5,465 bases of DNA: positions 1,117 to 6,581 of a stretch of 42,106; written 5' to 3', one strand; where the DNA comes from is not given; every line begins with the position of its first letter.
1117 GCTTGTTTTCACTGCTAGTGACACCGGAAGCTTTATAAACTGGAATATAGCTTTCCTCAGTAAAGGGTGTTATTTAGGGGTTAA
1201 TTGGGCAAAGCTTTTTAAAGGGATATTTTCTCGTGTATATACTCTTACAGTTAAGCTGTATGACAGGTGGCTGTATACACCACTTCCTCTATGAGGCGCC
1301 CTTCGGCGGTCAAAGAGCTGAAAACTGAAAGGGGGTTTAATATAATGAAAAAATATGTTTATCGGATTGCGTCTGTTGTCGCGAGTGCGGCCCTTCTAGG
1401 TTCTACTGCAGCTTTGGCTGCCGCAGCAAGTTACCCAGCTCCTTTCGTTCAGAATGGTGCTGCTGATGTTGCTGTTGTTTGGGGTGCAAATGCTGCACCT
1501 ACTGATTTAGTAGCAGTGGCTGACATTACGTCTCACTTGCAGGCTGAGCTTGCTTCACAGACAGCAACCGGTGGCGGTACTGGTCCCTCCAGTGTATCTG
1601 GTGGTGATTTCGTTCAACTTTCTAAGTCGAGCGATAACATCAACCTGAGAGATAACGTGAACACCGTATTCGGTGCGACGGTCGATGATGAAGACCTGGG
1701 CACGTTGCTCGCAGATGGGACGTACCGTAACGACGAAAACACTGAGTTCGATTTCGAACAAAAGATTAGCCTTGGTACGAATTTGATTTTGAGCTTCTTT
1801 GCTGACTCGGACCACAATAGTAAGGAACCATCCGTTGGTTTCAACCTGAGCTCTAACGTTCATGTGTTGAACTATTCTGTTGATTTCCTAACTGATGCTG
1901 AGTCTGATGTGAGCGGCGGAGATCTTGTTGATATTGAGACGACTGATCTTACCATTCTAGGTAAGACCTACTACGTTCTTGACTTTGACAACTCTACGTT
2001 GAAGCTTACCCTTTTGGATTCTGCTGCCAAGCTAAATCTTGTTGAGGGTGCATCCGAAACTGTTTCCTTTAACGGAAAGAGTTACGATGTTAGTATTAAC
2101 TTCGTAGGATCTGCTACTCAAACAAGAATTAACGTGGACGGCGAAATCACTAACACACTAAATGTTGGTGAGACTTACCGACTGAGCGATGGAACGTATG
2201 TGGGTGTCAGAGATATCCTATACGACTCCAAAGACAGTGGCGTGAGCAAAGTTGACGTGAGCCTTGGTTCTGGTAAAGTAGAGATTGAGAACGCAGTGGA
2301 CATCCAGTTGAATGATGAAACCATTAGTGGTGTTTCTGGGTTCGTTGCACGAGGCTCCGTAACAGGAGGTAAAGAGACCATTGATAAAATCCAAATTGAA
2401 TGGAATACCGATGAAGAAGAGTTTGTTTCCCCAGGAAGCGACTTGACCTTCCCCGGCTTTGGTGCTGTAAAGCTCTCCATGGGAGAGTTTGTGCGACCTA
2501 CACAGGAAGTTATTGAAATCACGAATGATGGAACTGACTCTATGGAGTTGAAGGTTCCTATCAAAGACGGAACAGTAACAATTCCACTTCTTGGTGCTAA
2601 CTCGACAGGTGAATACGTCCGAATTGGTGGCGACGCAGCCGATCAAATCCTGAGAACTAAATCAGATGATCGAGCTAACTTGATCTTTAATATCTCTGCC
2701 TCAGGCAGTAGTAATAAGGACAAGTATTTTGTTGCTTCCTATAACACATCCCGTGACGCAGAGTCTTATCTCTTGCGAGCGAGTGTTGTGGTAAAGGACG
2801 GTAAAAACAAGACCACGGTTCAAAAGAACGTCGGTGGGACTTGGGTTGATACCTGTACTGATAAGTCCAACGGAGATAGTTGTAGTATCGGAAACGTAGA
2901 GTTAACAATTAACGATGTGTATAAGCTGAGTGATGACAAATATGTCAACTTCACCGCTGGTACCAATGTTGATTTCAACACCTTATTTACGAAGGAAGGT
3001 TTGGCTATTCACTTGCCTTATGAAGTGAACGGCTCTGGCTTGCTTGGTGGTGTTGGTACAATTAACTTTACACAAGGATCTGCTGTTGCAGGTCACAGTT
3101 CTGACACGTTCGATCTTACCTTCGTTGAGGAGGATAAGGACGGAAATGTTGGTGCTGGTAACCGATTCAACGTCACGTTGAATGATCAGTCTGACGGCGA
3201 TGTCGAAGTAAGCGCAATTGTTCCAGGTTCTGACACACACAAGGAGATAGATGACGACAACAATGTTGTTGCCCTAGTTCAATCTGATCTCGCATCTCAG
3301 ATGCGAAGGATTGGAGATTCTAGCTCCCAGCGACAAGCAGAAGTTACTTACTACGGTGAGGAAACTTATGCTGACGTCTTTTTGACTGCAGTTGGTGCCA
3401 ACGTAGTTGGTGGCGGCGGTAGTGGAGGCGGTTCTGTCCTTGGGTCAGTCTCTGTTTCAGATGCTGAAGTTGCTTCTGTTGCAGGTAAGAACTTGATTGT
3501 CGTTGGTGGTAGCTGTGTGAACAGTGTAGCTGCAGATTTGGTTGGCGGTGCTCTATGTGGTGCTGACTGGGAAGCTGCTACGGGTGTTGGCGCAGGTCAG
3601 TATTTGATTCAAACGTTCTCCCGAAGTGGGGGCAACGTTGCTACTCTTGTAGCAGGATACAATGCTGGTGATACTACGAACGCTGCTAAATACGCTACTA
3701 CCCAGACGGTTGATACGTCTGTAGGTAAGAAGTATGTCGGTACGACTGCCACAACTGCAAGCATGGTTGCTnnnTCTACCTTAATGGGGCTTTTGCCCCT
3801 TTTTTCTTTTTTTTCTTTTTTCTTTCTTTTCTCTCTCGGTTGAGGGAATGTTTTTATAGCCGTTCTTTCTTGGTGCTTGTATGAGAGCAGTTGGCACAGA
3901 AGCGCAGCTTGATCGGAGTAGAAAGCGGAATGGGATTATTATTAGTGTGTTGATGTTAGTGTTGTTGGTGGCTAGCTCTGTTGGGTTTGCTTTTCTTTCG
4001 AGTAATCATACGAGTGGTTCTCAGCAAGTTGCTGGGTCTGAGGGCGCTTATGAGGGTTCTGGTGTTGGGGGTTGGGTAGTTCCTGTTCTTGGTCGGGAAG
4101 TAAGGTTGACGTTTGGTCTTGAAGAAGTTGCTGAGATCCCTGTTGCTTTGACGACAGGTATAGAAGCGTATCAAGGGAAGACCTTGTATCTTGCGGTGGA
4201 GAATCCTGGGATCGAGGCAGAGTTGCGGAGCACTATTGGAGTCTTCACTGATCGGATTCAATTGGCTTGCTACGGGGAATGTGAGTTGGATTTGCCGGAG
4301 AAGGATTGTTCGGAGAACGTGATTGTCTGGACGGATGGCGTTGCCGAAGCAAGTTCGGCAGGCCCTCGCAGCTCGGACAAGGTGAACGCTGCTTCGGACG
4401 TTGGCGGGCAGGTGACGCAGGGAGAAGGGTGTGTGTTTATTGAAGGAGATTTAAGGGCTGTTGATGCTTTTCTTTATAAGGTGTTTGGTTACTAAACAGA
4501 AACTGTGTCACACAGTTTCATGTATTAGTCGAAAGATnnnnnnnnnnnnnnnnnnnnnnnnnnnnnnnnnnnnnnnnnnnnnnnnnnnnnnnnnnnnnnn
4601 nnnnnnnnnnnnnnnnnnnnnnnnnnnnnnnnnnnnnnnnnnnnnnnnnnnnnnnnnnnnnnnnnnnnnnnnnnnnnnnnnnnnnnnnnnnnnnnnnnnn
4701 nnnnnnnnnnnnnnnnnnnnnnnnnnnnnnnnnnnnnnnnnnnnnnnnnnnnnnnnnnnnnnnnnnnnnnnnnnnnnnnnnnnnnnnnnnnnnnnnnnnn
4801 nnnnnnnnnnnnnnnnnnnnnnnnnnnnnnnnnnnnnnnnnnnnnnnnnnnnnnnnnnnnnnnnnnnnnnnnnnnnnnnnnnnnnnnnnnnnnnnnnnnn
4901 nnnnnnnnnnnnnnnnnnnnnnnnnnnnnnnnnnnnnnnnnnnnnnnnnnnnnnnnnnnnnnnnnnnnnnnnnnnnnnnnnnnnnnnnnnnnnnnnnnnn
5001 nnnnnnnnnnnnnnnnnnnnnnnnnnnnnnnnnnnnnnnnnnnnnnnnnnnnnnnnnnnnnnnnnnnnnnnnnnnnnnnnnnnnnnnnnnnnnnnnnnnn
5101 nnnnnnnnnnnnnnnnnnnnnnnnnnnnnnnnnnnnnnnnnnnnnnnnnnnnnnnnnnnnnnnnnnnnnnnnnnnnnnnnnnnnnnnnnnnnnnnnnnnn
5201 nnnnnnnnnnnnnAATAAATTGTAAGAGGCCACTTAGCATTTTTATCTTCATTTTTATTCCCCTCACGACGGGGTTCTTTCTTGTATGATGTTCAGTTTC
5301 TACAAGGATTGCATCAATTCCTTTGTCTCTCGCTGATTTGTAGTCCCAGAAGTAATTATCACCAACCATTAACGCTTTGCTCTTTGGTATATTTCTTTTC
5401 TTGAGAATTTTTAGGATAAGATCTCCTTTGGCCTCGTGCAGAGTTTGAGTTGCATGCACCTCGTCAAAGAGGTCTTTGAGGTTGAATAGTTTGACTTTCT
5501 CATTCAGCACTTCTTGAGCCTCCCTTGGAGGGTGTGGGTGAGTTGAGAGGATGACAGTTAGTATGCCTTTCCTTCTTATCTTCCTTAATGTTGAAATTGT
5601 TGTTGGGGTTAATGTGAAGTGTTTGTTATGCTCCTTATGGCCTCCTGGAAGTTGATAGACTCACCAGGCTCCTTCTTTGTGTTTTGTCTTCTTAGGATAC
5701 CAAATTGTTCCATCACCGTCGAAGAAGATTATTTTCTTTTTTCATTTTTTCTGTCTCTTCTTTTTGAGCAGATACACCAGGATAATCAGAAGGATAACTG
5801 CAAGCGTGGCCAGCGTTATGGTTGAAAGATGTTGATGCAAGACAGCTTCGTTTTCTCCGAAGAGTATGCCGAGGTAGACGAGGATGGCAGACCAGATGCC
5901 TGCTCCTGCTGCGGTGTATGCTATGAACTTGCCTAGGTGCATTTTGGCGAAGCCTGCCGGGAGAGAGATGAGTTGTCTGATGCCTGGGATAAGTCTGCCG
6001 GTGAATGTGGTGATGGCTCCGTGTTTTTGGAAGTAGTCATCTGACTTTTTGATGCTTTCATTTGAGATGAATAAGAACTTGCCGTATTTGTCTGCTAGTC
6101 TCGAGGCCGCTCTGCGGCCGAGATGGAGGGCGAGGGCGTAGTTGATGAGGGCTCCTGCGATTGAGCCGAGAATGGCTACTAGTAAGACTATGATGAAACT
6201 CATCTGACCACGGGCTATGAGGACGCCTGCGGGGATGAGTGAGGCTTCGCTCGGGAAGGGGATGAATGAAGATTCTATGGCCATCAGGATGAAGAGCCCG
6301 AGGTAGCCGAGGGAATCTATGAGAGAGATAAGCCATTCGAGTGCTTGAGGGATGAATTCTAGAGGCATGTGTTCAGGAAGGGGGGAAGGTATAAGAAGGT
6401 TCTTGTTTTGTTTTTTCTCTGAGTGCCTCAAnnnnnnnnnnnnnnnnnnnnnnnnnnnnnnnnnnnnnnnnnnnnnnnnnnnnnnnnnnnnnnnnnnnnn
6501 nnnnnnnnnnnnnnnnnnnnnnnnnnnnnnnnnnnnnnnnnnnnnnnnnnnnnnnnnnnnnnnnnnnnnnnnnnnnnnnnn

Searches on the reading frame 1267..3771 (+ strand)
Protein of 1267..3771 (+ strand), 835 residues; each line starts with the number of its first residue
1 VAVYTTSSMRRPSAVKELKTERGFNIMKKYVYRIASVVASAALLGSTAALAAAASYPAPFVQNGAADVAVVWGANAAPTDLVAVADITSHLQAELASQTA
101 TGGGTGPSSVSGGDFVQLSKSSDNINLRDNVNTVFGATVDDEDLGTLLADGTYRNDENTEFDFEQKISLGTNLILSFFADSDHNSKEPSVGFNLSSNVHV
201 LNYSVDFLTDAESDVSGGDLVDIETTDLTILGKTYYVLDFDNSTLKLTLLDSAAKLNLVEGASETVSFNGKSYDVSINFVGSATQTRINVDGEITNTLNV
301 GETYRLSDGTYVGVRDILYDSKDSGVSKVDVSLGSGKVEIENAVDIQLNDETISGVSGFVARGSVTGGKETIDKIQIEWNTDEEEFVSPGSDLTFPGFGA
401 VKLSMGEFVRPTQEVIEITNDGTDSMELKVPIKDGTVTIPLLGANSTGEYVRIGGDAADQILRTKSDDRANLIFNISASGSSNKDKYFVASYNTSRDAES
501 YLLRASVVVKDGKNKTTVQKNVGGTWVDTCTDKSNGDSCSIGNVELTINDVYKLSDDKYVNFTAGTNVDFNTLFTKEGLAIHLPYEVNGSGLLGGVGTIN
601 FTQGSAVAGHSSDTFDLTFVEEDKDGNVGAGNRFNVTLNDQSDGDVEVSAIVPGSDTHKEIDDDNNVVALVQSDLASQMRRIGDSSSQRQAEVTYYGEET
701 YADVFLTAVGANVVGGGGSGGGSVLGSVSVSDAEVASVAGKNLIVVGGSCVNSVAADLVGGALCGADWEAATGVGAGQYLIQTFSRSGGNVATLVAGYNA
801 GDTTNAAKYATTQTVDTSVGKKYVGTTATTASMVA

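Call 63: search_protein_families(library=pfam, proteins=[window:1267-3771:+], max_evalue=0.001)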
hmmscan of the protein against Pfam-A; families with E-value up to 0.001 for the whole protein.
window:1267-3771:+ (835 aa): 1 family
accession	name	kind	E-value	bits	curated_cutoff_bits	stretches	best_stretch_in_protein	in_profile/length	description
PF05124.17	S_layer_C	-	1.6e-06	28.3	23.9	1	55-808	4-171/177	S-layer like family, outer domain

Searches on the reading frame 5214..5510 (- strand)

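Call 63: search_protein_families(library=pfam, proteins=[window:5214-5510:-], max_evalue=0.001)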
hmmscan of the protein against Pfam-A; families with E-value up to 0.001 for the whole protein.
window:5214-5510:- (99 aa): 3 families
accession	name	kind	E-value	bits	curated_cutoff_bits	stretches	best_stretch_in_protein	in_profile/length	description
PF13419.12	HAD_2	-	1.7e-10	41.8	23.8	1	2-70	109-178/178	Haloacid dehalogenase-like hydrolase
PF13242.12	Hydrolase_like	-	7.9e-07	29.3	22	1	32-78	10-56/75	HAD-hyrolase-like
PF00702.32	Hydrolase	-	7.5e-05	23.6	26.4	1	4-61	130-188/191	haloacid dehalogenase-like hydrolase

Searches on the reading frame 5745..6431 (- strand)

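Call 63: search_protein_families(library=pfam, proteins=[window:5745-6431:-], max_evalue=0.001)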
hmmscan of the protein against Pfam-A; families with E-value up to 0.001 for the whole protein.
window:5745-6431:- (229 aa): 1 family
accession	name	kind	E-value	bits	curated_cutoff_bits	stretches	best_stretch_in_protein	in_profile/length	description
PF09335.16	VTT_dom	-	1.1e-22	81.2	33.9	1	59-189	1-122/123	VTT domain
